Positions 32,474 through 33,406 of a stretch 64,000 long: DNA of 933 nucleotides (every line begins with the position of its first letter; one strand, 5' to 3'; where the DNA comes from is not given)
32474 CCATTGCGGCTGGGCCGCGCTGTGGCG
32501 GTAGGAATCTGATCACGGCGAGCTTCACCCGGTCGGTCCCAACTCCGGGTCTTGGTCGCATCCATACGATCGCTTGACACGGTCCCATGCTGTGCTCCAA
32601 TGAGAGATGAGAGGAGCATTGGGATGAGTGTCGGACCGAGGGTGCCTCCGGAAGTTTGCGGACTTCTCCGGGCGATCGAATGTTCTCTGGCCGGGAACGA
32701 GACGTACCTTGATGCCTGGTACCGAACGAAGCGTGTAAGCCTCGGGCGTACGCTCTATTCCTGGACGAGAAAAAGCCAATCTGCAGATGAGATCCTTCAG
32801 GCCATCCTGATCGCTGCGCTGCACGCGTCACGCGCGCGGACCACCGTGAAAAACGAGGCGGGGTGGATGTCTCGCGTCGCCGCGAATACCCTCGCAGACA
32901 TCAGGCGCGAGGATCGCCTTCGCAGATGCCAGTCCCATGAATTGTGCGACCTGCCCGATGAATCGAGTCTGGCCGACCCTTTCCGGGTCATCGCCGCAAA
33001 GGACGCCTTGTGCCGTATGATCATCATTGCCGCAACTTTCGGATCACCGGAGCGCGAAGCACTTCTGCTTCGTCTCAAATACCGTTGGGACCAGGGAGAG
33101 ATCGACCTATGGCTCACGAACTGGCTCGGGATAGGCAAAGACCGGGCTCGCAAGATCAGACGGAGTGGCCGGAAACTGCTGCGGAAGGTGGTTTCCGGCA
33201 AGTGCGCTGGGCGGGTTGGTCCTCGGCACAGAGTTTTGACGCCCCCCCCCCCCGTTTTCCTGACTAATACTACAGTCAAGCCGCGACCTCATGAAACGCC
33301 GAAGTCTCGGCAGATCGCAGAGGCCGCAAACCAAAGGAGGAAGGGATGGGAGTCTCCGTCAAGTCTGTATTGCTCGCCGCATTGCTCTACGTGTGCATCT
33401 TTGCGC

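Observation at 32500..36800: Lower-GC (about 55%) four-gene island: Cys-containing ECF-like sigma, secreted Cys-rich protein, giant CarbopepD_reg-repeat surface protein, MauE/DoxX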

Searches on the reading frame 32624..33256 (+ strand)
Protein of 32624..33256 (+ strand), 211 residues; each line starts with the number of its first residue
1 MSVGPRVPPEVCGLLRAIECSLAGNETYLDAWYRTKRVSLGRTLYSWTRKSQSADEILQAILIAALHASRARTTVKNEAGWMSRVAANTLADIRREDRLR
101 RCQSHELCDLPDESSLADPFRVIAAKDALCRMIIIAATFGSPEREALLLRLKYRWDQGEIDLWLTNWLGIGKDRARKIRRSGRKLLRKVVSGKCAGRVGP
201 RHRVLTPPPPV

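Call 7: search_protein_families(library=pfam, proteins=[window:32624-33256:+], max_evalue=1)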
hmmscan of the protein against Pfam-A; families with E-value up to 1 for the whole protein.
window:32624-33256:+ (211 aa): 1 family
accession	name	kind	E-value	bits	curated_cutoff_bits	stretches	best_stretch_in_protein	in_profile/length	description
PF04542.20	Sigma70_r2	-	0.003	17.7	24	1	42-97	11-68/71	Sigma-70 region 2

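Call 8: search_protein_families(library=ncbifam, proteins=[window:32624-33256:+], max_evalue=1)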
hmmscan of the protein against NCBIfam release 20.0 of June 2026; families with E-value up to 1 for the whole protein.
window:32624-33256:+ (211 aa): 22 families
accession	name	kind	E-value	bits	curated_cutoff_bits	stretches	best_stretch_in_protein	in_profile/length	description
TIGR02983.1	SigE-fam_strep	subfamily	7.5e-07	29.2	141.55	1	27-150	6-122/162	SigE family RNA polymerase sigma factor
NF009166.1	PRK12513.1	equivalog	2.4e-06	27.4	206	1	23-153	18-153/193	RNA polymerase sigma factor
TIGR02959.1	SigZ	equivalog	0.00015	21.6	168.65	1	46-195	14-153/170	RNA polymerase sigma factor SigZ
NF007230.0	PRK09648.1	subfamily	0.00068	19.4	209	1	47-151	50-154/195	RNA polymerase sigma factor ShbA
NF009164.0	PRK12511.1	equivalog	0.00073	19.1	185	1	38-115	15-92/182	RNA polymerase sigma factor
NF007226.0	PRK09644.1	equivalog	0.00075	19.6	199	1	39-149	13-120/166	RNA polymerase sigma factor SigM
TIGR02950.1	SigM_subfam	subfamily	0.00099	19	147.95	1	31-152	4-124/159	RNA polymerase sigma factor, SigM family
TIGR02989.1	Sig-70_gvs1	subfamily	0.0015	18.4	124.55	1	38-102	12-76/158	RNA polymerase sigma-70 factor, Rhodopirellula/Verrucomicrobium family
NF007224.0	PRK09642.1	equivalog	0.0019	18.1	212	1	39-110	7-76/160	RNA polymerase sigma factor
TIGR02937.1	sigma70-ECF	superfamily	0.0058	16.3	42.9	1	42-160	16-139/165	sigma-70 family RNA polymerase sigma factor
NF007227.0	PRK09645.1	subfamily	0.0072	16.2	202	1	25-113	11-100/177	sigma-70 family RNA polymerase sigma factor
NF009171.0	PRK12518.1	equivalog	0.01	15.6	208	1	21-132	21-133/191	RNA polymerase sigma factor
NF007216.0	PRK09638.1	equivalog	0.014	15.2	194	1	19-176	10-164/180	RNA polymerase sigma factor SigY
NF058625.1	sigma_PG0214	equivalog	0.016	14.9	130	1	39-135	16-110/170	GFO_1088 family ECF-type sigma factor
NF007215.0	PRK09637.1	equivalog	0.017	15.2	212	1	42-104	16-78/181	RNA polymerase sigma factor SigZ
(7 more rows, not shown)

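Call 18: find_homologous_proteins(query=window:32624-33256:+, max_evalue=0.01)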
Query window:32624-33256:+ (211 aa): 2 proteins with E <= 0.01 among 452 candidates.
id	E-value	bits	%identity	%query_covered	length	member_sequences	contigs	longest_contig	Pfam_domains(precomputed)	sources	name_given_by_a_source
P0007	6.5e-136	468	100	100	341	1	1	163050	-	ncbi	-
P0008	8.5e-93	328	73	99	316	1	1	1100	-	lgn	-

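Call 21: find_encoding_contigs(protein=P0008, flank=10000)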
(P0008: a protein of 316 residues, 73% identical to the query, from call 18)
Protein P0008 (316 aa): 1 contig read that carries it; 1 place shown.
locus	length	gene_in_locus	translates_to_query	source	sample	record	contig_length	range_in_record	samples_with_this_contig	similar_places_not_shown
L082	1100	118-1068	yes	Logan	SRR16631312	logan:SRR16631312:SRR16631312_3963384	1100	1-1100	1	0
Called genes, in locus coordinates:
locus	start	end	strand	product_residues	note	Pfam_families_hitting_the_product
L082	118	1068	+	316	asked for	-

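Call 49: search_solved_structures(query=A5, max_evalue=1, show_alignments=2)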
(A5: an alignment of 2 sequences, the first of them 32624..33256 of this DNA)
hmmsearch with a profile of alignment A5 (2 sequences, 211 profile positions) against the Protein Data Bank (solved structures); distinct sequences matched with E-value up to 1: 2.
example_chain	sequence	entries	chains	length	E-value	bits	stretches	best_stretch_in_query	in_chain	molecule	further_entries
6dv9_F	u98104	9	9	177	0.00075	22.2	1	21-175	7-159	ECF RNA polymerase sigma factor SigL | RNA polymerase sigma factor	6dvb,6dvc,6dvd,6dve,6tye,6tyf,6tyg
4cxf_A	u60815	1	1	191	0.021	17.4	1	21-150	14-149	RNA POLYMERASE SIGMA FACTOR CNRH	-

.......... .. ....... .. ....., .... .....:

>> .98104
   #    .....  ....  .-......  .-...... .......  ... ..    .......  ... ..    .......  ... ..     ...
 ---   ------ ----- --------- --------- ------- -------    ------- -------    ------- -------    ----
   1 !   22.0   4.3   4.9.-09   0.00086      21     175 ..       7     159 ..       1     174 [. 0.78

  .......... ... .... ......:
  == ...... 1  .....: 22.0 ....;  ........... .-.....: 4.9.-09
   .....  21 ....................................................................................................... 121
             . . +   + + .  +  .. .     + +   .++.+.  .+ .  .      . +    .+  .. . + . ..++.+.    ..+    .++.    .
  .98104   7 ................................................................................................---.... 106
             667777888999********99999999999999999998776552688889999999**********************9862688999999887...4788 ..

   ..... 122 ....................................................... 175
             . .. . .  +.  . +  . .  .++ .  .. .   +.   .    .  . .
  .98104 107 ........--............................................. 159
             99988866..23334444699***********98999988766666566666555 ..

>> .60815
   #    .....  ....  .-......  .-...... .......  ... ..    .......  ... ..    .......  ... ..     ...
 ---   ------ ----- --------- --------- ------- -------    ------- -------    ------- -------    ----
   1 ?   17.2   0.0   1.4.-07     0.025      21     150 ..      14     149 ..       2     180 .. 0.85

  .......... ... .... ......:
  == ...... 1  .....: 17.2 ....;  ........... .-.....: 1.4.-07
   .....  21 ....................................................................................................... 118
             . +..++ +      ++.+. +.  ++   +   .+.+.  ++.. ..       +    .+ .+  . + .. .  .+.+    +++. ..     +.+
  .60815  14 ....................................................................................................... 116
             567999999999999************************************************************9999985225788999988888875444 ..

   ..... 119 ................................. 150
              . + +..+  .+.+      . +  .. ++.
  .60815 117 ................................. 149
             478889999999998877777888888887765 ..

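Call 53: search_protein_families(library=padloc, proteins=[window:32624-33256:+], max_evalue=0.01)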
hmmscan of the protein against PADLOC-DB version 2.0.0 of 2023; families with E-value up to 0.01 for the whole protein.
window:32624-33256:+ (211 aa): 0 families

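Call 72: find_encoding_contigs(protein=P0014, flank=10000)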
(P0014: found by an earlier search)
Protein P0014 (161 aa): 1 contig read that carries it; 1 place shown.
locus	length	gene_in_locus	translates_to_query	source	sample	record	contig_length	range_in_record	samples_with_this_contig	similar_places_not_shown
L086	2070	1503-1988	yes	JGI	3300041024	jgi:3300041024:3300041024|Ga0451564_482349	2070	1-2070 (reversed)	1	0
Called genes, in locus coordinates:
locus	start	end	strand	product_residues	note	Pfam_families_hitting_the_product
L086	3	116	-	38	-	?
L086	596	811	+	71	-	-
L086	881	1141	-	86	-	PF05016:ParE_toxin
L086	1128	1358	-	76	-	PF22180:RH3_dom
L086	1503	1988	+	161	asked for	PF04525:LOR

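Call 73: find_encoding_contigs(protein=P0013, flank=10000)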
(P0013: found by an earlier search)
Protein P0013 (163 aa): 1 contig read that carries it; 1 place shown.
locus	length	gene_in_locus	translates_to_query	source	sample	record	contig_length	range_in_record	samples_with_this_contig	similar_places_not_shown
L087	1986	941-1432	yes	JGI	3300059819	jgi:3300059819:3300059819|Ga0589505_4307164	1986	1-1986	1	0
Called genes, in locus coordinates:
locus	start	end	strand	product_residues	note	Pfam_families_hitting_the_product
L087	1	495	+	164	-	?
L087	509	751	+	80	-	-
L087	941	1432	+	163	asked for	PF04525:LOR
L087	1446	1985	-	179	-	?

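Call 78: search_protein_families(library=pfam, proteins=[L087:1449-1985:-], max_evalue=0.001)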
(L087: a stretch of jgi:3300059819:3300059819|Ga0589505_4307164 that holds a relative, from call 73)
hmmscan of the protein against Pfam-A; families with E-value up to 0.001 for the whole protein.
L087:1449-1985:- (179 aa): 1 family
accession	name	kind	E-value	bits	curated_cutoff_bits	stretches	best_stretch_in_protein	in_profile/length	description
PF01594.21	AI-2E_transport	-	1.1e-34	120.5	34.3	1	3-166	171-325/327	AI-2E family transporter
